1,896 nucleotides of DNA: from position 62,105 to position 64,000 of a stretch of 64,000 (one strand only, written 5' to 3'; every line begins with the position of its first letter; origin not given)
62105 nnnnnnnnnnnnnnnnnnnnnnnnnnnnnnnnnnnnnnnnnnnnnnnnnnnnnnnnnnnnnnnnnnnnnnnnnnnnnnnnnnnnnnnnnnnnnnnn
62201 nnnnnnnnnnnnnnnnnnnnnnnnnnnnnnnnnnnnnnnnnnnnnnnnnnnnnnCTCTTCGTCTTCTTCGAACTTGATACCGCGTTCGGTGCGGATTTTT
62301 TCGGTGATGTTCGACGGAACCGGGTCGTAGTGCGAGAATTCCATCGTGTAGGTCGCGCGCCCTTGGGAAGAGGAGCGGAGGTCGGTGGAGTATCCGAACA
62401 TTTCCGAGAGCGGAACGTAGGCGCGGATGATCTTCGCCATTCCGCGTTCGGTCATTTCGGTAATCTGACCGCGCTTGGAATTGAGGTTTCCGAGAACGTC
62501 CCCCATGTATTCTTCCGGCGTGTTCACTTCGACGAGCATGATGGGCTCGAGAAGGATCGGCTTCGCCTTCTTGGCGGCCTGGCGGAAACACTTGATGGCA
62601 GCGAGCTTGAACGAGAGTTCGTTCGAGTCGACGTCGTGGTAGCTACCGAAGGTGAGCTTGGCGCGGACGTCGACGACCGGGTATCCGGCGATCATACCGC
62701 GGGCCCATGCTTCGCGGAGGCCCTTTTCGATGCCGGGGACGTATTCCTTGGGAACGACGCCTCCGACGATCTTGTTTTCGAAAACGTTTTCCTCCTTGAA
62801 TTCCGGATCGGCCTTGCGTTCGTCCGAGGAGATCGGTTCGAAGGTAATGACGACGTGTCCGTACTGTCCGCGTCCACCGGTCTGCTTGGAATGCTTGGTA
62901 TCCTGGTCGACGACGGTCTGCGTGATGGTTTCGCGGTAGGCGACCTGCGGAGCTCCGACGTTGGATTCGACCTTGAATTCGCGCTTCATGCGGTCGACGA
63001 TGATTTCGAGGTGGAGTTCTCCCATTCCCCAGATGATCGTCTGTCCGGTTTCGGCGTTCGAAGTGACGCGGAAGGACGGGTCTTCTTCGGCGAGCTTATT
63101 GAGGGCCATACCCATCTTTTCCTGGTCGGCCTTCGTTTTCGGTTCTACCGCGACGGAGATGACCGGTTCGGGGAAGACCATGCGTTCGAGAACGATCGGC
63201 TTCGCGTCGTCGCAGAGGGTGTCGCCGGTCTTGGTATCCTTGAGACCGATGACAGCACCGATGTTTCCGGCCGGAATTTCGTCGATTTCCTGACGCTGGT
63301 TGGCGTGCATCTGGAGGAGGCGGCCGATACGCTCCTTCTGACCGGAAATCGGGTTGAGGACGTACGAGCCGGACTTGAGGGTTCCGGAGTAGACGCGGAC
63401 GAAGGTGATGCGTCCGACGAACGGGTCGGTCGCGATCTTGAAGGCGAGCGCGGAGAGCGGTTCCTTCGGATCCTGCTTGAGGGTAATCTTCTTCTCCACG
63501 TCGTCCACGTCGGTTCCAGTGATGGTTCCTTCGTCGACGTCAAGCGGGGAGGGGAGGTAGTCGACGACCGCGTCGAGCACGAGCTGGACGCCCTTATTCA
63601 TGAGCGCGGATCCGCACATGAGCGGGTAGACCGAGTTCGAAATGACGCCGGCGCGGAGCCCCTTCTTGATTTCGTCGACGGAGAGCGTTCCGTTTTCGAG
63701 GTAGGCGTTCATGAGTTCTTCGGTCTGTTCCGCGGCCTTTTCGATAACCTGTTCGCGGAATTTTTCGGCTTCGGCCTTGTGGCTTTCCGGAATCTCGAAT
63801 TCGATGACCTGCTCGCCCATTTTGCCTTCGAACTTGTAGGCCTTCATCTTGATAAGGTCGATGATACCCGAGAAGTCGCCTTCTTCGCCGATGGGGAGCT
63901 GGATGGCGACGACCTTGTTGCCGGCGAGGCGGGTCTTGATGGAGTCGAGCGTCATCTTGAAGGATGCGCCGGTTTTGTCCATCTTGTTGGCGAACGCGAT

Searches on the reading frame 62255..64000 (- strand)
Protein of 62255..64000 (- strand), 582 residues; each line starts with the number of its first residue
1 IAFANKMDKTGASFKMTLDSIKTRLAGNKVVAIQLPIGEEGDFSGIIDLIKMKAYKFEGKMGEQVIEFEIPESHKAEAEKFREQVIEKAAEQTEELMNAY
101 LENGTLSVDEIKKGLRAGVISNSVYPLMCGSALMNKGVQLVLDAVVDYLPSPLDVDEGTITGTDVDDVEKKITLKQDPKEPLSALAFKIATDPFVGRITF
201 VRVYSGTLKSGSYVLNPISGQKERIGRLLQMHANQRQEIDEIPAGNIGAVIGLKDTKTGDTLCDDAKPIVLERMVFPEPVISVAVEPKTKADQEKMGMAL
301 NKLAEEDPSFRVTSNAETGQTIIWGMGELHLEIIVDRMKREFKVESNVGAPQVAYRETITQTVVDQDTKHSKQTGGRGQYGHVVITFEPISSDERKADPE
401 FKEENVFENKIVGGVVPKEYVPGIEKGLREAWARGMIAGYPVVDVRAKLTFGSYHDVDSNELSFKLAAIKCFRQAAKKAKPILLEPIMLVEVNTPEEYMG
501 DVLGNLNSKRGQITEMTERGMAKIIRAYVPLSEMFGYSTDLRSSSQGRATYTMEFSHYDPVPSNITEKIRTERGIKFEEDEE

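Call 21: search_protein_families(library=pfam, max_evalue=0.0001, proteins=[window:62255-64000:-])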
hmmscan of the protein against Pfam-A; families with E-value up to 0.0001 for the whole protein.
window:62255-64000:- (582 aa): 7 families
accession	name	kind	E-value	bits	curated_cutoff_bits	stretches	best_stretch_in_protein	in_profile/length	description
PF03764.24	EFG_IV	-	2.9e-40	137.2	24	1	351-480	1-121/121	Elongation factor G, domain IV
PF14492.12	EFG_III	-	2.6e-35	120.7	27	1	276-349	1-74/75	Elongation Factor G, domain III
PF00679.30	EFG_C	-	5.2e-32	110.2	27.9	1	483-568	2-88/89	Elongation factor G C-terminus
PF03144.31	GTP_EFTU_D2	-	9.3e-22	77.7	30.3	1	196-263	1-73/73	Elongation factor Tu domain 2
PF22042.2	EF-G_D2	-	1.7e-19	70.1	27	1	181-264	1-83/84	Elongation factor G domain 2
PF00009.33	GTP_EFTU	-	1.2e-06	28.7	26.5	1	1-151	125-188/188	Elongation factor Tu GTP binding domain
PF16658.11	RF3_C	-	5.2e-06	26.8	40.1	1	284-367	14-97/132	Class II release factor RF3, C-terminal domain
